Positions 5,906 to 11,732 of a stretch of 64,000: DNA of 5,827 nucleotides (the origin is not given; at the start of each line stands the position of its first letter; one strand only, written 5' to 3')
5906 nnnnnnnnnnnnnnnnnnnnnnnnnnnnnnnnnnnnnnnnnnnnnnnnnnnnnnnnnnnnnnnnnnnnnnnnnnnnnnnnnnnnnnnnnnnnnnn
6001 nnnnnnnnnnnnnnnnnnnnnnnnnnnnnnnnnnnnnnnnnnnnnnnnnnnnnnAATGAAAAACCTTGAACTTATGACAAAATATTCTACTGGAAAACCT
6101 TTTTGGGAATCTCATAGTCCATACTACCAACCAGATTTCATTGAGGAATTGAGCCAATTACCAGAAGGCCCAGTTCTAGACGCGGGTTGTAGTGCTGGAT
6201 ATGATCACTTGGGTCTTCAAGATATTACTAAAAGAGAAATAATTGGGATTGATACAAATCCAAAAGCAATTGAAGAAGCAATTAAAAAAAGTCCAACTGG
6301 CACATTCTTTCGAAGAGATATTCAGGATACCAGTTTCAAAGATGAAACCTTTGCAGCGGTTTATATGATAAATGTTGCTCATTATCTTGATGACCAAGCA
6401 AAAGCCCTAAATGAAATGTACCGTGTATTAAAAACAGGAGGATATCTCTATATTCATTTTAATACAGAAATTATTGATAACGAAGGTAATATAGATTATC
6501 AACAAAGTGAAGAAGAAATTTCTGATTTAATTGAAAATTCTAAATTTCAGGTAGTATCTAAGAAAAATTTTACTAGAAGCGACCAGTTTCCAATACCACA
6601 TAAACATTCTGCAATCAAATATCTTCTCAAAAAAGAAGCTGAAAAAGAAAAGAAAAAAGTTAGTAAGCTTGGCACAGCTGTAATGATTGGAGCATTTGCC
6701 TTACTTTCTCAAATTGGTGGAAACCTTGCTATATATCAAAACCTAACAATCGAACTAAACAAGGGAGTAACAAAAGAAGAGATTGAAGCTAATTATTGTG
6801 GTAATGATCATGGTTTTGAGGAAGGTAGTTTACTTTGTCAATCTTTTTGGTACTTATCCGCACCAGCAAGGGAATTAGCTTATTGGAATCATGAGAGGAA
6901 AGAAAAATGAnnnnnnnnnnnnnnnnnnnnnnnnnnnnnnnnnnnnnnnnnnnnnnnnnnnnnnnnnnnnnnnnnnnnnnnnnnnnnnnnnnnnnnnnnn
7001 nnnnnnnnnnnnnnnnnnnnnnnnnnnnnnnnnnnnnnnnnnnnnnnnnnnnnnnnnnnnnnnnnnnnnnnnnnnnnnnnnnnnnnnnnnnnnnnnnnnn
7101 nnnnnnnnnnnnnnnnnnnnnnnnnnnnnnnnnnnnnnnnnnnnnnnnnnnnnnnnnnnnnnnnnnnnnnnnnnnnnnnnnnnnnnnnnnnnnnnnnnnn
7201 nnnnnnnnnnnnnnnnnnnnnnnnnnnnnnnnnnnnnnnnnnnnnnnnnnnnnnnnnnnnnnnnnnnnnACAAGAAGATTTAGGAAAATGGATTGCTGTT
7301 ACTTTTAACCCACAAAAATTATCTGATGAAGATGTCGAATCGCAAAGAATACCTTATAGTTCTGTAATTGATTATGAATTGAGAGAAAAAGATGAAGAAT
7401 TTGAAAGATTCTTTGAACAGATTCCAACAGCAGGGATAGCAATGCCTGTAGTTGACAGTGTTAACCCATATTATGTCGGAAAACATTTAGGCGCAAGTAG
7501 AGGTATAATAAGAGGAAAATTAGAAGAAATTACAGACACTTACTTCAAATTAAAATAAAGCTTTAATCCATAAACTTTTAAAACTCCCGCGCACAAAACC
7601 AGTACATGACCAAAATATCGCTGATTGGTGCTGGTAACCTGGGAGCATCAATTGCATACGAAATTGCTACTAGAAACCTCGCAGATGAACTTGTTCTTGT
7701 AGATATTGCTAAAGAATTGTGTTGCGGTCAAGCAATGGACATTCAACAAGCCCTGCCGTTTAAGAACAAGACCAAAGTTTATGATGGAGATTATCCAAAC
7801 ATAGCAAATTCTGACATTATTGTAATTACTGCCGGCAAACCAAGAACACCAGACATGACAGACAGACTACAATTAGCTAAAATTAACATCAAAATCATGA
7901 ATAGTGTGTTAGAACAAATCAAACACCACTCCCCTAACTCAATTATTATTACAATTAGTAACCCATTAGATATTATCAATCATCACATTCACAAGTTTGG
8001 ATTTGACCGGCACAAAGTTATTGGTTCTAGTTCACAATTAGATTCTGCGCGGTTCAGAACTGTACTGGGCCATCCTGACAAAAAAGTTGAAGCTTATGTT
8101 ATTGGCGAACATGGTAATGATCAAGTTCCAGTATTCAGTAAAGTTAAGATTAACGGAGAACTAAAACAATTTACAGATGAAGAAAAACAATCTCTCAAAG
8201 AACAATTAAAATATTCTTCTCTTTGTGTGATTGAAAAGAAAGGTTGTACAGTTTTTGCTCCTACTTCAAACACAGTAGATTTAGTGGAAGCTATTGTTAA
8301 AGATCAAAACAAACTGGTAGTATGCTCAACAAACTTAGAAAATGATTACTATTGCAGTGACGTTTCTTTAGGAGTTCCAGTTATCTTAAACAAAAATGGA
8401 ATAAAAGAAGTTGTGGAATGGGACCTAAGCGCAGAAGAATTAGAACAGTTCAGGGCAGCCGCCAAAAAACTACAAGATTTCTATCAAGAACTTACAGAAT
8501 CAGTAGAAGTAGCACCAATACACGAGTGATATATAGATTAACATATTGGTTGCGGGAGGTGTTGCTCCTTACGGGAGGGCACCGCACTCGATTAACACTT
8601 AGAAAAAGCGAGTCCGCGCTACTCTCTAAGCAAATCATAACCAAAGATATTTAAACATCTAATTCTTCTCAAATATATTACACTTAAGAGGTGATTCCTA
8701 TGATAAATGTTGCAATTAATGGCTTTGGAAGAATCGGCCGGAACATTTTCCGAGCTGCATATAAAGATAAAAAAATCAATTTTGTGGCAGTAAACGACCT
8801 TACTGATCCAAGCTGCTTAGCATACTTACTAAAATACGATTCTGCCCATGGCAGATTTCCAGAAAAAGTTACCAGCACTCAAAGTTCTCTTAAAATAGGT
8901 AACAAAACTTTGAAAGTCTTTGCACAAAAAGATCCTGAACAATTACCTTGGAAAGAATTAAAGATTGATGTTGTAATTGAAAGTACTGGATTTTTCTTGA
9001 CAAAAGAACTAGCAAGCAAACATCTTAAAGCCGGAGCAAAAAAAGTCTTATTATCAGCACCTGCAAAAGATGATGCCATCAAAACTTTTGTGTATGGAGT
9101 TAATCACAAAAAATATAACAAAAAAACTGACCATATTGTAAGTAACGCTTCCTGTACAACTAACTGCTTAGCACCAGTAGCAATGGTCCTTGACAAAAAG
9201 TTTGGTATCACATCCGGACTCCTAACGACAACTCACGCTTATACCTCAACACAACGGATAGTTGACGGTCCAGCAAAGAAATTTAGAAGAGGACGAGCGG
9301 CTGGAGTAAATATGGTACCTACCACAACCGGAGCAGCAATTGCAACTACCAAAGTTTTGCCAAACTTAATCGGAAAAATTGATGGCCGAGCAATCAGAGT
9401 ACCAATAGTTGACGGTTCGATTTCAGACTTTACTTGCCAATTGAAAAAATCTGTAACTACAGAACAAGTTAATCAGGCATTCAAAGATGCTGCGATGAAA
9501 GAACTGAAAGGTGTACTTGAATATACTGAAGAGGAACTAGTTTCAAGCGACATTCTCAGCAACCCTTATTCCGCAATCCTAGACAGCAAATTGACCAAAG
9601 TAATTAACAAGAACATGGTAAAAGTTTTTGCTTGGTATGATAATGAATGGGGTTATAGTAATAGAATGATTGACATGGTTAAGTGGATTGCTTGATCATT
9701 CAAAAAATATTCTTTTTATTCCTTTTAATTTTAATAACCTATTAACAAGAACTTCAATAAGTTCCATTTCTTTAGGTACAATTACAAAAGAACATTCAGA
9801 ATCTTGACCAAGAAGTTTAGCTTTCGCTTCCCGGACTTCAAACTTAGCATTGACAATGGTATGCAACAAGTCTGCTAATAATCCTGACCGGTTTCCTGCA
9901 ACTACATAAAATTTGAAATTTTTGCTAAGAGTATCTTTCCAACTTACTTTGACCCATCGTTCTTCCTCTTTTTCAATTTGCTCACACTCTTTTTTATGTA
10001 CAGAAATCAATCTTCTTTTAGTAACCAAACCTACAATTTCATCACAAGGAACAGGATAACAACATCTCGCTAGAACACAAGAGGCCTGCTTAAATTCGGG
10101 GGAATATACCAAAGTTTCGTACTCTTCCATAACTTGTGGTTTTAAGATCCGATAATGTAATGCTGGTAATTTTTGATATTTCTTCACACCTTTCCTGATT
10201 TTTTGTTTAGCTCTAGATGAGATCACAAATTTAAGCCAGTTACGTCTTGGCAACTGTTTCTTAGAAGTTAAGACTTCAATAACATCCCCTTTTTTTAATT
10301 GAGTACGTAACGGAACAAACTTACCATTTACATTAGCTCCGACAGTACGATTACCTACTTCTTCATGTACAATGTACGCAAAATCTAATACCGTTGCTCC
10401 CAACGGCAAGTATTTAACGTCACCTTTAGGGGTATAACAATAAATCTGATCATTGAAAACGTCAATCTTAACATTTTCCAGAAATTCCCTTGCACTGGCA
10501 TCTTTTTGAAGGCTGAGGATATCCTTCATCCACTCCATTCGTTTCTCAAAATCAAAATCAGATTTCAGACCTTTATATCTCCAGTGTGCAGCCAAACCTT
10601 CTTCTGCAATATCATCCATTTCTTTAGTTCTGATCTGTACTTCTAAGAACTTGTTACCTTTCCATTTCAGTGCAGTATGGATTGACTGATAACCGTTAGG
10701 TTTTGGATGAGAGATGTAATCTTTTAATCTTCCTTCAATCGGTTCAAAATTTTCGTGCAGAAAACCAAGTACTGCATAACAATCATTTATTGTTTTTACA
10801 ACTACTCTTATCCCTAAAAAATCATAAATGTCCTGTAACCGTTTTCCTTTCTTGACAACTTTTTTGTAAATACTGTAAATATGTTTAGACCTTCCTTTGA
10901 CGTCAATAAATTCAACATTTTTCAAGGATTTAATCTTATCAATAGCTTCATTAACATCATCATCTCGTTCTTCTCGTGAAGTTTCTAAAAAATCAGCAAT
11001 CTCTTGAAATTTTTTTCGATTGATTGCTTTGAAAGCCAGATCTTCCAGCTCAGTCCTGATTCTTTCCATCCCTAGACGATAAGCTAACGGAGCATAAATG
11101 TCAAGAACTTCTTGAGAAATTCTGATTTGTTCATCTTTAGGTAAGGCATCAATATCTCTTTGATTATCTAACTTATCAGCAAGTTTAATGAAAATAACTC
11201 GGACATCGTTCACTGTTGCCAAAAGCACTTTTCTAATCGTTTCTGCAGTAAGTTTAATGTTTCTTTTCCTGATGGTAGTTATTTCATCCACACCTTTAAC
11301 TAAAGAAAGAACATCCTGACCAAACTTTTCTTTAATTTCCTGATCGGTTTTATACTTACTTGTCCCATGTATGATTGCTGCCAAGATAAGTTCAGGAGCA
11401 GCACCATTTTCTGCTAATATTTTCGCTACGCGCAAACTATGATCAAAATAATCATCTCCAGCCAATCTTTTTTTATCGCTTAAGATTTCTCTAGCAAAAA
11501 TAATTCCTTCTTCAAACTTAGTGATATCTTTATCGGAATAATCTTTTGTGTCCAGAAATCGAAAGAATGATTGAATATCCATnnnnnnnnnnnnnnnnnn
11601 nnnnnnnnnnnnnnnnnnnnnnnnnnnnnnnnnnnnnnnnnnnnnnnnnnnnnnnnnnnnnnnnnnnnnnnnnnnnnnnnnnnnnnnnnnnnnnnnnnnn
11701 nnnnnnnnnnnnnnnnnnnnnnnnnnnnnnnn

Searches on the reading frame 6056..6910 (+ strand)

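Call 61: search_protein_families(library=pfam, proteins=[window:6056-6910:+])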
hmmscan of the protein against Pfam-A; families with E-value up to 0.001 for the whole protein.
window:6056-6910:+ (284 aa): 8 families
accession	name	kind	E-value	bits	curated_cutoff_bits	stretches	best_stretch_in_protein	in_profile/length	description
PF08241.18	Methyltransf_11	-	2.7e-19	70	21.2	1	41-133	1-95/95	Methyltransferase domain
PF13649.12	Methyltransf_25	-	2.5e-17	63.8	27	1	40-129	1-97/97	Methyltransferase domain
PF13847.12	Methyltransf_31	-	3.1e-14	53.3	27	1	39-134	6-110/145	Methyltransferase domain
PF13489.12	Methyltransf_23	-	2.6e-12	47.2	27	1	22-134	6-117/164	Methyltransferase domain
PF08242.18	Methyltransf_12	-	2.7e-10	41.3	30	1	41-131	1-98/98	Methyltransferase domain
PF01209.24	Ubie_methyltran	-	6.4e-06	26.1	20.1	1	39-133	50-151/233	ubiE/COQ5 methyltransferase family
PF01739.24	CheR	-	0.00016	21.6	27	0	84-145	122-185/195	CheR methyltransferase, SAM binding domain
PF01555.25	N6_N4_Mtase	-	0.00066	20.1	26.7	0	107-183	25-91/221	DNA methylase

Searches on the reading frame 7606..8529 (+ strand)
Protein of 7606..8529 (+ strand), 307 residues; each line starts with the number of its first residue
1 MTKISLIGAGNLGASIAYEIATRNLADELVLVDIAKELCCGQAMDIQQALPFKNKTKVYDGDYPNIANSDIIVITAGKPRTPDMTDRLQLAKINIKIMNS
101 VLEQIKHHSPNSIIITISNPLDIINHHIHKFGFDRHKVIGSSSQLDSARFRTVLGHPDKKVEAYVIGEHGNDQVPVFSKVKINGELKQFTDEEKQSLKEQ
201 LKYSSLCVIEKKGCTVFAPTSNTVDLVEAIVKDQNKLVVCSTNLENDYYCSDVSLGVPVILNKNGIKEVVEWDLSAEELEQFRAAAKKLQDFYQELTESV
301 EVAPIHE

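Call 61: search_protein_families(library=pfam, proteins=[window:7606-8529:+])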
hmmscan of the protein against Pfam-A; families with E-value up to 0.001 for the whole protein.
window:7606-8529:+ (307 aa): 3 families
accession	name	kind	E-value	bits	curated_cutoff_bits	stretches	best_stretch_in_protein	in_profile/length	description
PF00056.29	Ldh_1_N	-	1.4e-36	126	27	1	2-140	1-141/141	lactate/malate dehydrogenase, NAD binding domain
PF02866.23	Ldh_1_C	-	1.9e-21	77.2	22.6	1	144-295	2-169/174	lactate/malate dehydrogenase, alpha/beta C-terminal domain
PF03807.23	F420_oxidored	-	0.00035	21.6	21.6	0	3-88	1-79/94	NADP oxidoreductase coenzyme F420-dependent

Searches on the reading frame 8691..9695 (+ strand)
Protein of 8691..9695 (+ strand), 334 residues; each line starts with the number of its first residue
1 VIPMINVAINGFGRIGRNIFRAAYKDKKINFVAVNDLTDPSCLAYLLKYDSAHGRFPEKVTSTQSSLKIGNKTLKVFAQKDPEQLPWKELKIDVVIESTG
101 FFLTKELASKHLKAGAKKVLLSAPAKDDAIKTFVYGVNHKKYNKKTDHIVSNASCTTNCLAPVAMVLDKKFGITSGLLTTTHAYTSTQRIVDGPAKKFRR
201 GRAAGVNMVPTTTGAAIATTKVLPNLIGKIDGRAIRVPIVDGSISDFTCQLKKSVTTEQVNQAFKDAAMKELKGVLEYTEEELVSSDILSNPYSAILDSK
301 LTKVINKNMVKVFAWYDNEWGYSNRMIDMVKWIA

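Call 61: search_protein_families(library=pfam, proteins=[window:8691-9695:+])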
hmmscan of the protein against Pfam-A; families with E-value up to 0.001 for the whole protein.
window:8691-9695:+ (334 aa): 3 families
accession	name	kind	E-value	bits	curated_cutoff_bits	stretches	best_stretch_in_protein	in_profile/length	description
PF02800.25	Gp_dh_C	-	1e-60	204.3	24.4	1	160-316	1-158/158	Glyceraldehyde 3-phosphate dehydrogenase, C-terminal domain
PF00044.30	Gp_dh_N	-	9.1e-40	135.5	31.7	1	5-104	1-100/101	Glyceraldehyde 3-phosphate dehydrogenase, NAD binding domain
PF01113.26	DapB_N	-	0.00014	22.4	25.6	0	5-39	1-36/124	Dihydrodipicolinate reductase, N-terminus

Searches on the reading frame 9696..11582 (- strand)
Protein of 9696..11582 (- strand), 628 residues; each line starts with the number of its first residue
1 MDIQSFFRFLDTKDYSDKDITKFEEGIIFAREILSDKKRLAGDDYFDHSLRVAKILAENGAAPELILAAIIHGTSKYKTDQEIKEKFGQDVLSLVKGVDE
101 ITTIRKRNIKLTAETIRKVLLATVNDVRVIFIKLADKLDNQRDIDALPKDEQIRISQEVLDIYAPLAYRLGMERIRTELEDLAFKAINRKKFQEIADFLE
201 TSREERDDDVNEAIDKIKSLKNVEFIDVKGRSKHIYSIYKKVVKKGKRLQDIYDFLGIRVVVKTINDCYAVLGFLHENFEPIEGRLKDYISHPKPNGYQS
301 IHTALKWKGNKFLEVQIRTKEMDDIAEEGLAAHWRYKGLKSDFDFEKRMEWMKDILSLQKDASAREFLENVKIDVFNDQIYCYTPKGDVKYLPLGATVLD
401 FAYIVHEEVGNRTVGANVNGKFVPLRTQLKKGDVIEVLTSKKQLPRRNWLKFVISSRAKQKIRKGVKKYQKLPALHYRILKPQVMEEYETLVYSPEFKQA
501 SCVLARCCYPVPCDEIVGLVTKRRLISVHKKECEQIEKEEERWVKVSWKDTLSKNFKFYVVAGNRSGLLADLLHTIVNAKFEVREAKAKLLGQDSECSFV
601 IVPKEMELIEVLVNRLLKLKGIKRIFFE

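Call 61: search_protein_families(library=pfam, proteins=[window:9696-11582:-])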
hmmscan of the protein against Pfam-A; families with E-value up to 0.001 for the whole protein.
window:9696-11582:- (628 aa): 6 families
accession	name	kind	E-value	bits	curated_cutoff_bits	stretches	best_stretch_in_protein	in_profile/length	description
PF04607.23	RelA_SpoT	-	5.1e-41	139.9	27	1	230-338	1-110/113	Region found in RelA / SpoT proteins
PF13328.12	HD_4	-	3.3e-37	128.1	27.2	1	28-172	3-155/156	HD domain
PF02824.27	TGS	-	2.1e-19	69.8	22.2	1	380-439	1-60/60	TGS domain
PF01966.28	HD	-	3.6e-07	30.9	22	1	45-140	1-115/116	HD domain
PF02597.26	ThiS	-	0.0004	21.3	22.5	0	408-439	37-71/76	ThiS family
PF13291.12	ACT_4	-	0.00057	21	27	0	558-625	9-78/80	ACT domain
